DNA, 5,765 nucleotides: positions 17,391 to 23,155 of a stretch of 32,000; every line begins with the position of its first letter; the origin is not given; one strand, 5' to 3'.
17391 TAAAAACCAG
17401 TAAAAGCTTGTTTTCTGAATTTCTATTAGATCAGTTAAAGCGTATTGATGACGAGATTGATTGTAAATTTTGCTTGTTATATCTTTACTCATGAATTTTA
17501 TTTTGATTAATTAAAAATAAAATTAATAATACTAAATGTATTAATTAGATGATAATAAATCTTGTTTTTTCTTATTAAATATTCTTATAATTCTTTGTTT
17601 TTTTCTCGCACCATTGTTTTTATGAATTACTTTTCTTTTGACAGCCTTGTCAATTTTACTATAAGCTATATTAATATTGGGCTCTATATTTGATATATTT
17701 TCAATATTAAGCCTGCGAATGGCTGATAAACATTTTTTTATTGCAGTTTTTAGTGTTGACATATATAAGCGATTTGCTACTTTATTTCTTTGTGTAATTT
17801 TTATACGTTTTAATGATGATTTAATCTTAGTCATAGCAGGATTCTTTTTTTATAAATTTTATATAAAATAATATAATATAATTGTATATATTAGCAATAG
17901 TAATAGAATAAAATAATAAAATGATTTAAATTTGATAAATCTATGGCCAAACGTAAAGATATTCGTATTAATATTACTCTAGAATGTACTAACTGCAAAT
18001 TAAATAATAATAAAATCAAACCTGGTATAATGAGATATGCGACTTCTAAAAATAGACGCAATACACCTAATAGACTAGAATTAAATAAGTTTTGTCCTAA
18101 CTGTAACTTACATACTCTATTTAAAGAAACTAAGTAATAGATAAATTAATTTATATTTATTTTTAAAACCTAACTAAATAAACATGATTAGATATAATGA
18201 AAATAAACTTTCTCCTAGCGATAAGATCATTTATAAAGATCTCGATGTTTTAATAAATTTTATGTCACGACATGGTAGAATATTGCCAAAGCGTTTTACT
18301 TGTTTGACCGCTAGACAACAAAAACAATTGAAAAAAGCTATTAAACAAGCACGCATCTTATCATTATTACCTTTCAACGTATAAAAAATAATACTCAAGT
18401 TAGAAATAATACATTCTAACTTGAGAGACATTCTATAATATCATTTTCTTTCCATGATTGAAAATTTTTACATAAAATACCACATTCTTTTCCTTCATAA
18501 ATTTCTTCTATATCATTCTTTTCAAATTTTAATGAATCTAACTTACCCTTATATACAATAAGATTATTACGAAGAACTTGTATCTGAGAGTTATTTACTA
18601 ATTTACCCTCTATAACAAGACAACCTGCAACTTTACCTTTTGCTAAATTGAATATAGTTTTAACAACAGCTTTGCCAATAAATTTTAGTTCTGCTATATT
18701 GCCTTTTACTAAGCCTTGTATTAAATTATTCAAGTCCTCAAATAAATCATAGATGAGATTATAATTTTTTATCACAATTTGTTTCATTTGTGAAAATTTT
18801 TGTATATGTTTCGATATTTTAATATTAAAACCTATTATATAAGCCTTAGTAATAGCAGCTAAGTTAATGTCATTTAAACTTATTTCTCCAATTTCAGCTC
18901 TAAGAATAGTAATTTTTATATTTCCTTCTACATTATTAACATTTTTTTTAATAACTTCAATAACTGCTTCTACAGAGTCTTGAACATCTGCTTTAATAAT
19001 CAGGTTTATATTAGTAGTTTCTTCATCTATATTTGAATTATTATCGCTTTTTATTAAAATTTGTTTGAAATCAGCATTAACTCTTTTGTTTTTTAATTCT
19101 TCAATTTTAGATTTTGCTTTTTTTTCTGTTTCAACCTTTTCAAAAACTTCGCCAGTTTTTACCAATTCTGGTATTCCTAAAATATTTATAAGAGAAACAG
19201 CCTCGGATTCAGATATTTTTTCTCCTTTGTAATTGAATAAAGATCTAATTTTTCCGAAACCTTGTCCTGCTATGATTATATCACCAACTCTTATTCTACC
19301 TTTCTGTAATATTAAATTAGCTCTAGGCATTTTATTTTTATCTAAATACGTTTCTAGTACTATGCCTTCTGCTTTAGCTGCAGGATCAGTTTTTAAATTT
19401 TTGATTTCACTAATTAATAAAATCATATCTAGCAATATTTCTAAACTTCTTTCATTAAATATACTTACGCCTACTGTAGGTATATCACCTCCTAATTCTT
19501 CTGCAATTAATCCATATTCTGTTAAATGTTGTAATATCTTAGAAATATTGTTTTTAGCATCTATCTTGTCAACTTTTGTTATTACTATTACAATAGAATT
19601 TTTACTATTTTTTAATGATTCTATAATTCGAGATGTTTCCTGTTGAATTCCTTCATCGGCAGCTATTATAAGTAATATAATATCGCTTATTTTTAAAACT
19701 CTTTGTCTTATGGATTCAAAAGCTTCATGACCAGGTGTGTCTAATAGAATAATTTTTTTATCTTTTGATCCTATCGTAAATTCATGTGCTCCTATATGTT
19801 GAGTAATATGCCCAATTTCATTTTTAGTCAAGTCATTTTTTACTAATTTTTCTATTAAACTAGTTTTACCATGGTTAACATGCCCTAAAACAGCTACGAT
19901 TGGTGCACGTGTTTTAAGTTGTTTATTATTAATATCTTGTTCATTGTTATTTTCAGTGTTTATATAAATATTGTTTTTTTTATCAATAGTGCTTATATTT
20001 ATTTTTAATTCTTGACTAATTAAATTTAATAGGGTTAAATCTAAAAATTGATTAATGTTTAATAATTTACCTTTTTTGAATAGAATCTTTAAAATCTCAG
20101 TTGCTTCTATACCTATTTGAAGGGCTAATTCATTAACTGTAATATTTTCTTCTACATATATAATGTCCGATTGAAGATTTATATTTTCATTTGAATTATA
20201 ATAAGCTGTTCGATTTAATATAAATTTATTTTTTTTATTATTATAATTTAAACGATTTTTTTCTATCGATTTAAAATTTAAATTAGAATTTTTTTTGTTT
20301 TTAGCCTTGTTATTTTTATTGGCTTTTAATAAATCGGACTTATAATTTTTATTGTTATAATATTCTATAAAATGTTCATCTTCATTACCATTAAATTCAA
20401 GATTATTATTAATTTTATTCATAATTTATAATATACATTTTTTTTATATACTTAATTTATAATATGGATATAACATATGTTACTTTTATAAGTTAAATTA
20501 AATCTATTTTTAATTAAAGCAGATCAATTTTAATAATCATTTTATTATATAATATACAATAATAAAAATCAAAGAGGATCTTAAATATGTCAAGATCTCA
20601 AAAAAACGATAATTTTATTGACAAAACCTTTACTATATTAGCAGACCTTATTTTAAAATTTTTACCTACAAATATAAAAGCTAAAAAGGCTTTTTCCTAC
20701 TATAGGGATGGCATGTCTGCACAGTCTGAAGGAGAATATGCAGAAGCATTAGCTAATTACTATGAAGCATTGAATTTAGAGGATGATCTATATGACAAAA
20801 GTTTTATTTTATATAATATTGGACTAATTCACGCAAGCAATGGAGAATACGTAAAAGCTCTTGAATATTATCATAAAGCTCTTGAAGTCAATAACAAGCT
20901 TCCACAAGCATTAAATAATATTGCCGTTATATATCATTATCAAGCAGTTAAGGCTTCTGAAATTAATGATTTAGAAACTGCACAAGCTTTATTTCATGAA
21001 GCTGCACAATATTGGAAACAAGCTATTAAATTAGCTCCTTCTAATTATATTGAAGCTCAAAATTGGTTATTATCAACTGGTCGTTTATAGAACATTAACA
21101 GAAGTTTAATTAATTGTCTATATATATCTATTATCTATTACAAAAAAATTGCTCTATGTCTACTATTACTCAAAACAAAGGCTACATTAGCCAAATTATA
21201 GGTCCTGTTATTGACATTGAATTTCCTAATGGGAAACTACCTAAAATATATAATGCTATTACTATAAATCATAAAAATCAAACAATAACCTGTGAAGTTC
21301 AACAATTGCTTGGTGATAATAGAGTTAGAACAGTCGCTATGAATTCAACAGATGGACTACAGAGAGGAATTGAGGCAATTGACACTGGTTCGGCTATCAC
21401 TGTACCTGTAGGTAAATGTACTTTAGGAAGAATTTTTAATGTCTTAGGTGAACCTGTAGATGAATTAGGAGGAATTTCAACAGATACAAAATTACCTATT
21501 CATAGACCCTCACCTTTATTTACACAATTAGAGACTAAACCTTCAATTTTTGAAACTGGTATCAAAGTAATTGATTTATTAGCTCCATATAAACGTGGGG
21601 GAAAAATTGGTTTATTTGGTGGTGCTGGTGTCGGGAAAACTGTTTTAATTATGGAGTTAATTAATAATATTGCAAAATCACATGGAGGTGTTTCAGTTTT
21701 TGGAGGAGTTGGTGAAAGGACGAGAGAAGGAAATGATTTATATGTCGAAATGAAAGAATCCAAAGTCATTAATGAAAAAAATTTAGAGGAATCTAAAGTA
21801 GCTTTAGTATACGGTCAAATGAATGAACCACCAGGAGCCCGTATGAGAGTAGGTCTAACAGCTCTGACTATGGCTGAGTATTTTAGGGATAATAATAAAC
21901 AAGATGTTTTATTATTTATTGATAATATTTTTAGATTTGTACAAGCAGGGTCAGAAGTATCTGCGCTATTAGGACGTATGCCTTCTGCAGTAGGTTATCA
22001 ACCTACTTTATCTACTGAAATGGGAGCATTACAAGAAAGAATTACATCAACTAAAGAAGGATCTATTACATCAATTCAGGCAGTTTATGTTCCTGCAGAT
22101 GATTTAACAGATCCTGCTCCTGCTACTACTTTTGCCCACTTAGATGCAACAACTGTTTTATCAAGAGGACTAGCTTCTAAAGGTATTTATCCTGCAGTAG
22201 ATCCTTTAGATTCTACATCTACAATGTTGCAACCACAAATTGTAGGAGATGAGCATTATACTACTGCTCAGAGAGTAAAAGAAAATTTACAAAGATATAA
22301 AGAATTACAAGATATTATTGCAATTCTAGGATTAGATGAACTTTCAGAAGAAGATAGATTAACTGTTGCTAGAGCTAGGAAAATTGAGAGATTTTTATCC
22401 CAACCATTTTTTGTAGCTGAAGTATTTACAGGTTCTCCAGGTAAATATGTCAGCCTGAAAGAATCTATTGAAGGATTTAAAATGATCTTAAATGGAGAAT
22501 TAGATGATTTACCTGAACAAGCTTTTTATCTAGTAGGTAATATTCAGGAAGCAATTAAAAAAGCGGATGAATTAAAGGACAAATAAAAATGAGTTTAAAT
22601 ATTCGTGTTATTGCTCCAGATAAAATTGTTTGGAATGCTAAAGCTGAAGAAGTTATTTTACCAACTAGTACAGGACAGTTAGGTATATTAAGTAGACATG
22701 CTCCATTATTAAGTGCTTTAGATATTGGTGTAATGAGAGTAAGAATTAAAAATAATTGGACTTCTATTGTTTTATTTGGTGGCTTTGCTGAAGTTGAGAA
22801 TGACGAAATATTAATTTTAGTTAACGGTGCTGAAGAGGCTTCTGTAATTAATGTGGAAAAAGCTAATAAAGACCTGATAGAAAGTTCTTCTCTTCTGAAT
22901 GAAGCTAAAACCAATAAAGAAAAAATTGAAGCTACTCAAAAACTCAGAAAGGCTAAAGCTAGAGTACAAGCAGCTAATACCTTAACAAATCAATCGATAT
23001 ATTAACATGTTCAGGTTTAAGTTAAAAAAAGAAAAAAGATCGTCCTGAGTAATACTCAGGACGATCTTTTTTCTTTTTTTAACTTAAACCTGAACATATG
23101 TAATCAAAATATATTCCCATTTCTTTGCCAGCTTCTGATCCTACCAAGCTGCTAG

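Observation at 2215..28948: Every convergent gene junction carries a unique palindrome that invades the coding ends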

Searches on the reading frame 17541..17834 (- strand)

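Call 72: search_protein_families(library=pfam, proteins=[window:17541-17834:-], max_evalue=0.001)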
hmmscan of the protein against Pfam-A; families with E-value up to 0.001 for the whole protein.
window:17541-17834:- (97 aa): 1 family
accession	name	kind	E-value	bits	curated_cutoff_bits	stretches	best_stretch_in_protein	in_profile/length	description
PF01649.23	Ribosomal_S20p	-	6.8e-19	68.7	29.5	1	3-84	2-80/83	Ribosomal protein S20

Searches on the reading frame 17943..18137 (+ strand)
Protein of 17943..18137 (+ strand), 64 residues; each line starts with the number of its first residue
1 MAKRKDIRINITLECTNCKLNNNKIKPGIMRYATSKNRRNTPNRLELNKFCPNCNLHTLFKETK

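Call 72: search_protein_families(library=pfam, proteins=[window:17943-18137:+], max_evalue=0.001)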
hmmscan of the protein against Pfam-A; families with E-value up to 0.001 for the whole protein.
window:17943-18137:+ (64 aa): 1 family
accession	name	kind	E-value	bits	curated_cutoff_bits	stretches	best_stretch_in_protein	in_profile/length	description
PF00471.26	Ribosomal_L33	-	2.6e-21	76.1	25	1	9-64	1-47/47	Ribosomal protein L33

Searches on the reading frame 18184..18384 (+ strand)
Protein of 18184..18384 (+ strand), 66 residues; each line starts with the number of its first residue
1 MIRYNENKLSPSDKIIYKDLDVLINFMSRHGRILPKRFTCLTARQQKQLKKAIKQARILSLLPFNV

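Call 72: search_protein_families(library=pfam, proteins=[window:18184-18384:+], max_evalue=0.001)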
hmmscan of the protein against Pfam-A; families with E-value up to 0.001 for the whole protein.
window:18184-18384:+ (66 aa): 1 family
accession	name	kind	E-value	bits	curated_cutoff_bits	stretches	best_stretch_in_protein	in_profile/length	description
PF01084.26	Ribosomal_S18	-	1.3e-17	64.1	21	1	13-62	3-52/52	Ribosomal protein S18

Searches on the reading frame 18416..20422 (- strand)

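Call 72: search_protein_families(library=pfam, proteins=[window:18416-20422:-], max_evalue=0.001)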
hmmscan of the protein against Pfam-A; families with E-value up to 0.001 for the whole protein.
window:18416-20422:- (668 aa): 10 families
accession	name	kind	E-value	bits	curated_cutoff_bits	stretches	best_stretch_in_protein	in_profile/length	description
PF00009.33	GTP_EFTU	-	1.2e-23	84.1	26.5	1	174-335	4-183/188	Elongation factor Tu GTP binding domain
PF11987.13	IF-2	-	1.9e-22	79.8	27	1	461-564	15-116/117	Translation-initiation factor 2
PF22042.2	EF-G_D2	-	5.2e-15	55.8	27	1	350-429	1-83/84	Elongation factor G domain 2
PF01926.29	MMR_HSR1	-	1.1e-12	48.5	21.9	1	176-283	2-113/113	50S ribosome-binding GTPase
PF00071.28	Ras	-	5.7e-09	36.2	21.6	1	176-288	2-118/162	Ras family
PF08477.19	Roc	-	1.3e-08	35.6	27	1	176-285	2-119/119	Ras of Complex, Roc, domain of DAPkinase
PF04760.21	IF2_N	-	1.4e-08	34.8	25.3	1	92-140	2-51/53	Translation initiation factor IF-2, N-terminal region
PF00350.29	Dynamin_N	-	2.1e-06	28.3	27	1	176-209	1-34/168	Dynamin family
PF03144.31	GTP_EFTU_D2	-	6.4e-06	26.9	30.3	0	596-653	1-60/73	Elongation factor Tu domain 2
PF03193.22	RsgA_GTPase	-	0.00089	19.6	30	0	128-236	59-172/174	RsgA GTPase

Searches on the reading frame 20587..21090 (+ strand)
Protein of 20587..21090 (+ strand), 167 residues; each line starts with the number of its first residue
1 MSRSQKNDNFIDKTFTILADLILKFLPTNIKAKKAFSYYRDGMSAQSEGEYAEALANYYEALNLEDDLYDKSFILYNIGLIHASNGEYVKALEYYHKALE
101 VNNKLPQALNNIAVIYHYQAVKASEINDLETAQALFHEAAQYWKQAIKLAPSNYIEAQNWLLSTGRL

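Call 72: search_protein_families(library=pfam, proteins=[window:20587-21090:+], max_evalue=0.001)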
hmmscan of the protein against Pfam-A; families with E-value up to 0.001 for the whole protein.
window:20587-21090:+ (167 aa): 13 families
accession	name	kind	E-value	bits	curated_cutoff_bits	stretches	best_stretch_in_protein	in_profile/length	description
PF00515.34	TPR_1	-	6.8e-18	64.1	27.8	1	74-102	3-31/34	Tetratricopeptide repeat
PF07719.23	TPR_2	-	1.4e-11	44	27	1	74-103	3-32/34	Tetratricopeptide repeat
PF13424.12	TPR_12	-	2.3e-09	37.8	30.1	1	74-140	5-72/77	Tetratricopeptide repeat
PF13414.12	TPR_11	-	5e-08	32.9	26.8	1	79-117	1-39/42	TPR repeat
PF13428.12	TPR_14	-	1.3e-06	28.9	23.5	0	77-113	6-42/44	Tetratricopeptide repeat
PF13181.12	TPR_8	-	1.8e-06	28.1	25.7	0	74-104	3-33/34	Tetratricopeptide repeat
PF13374.12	TPR_10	-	5.3e-06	26.7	27.5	0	75-103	5-33/42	Tetratricopeptide repeat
PF13176.12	TPR_7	-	7e-06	26.2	27.9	0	75-103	2-30/36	Tetratricopeptide repeat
PF13432.12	TPR_16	-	4.8e-05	24.1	32.7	1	42-99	4-58/65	Tetratricopeptide repeat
PF17874.7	TPR_MalT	-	9.7e-05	22.2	45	1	22-146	27-155/336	MalT-like TPR region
PF04212.24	MIT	-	0.00017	22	30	0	33-64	2-33/66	MIT (microtubule interacting and transport) domain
PF13431.12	TPR_17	-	0.00021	21.8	24.4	0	95-134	2-34/34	Tetratricopeptide repeat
PF24575.1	TPR_Slam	-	0.00034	21.4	35.2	0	69-114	44-89/104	Surface lipoprotein assembly modifier, N-terminal TPR repeats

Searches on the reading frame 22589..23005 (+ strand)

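Call 72: search_protein_families(library=pfam, proteins=[window:22589-23005:+], max_evalue=0.001)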
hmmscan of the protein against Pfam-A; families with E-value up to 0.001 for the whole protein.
window:22589-23005:+ (138 aa): 2 families
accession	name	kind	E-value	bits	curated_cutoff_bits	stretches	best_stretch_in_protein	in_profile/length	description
PF02823.21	ATP-synt_DE_N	-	1.2e-24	86.5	27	1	3-81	1-80/80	ATP synthase, Delta/Epsilon chain, beta-sandwich domain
PF00401.25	ATP-synt_DE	-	4.2e-06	27.3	24.6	1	87-129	3-46/47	ATP synthase, Delta/Epsilon chain, long alpha-helix domain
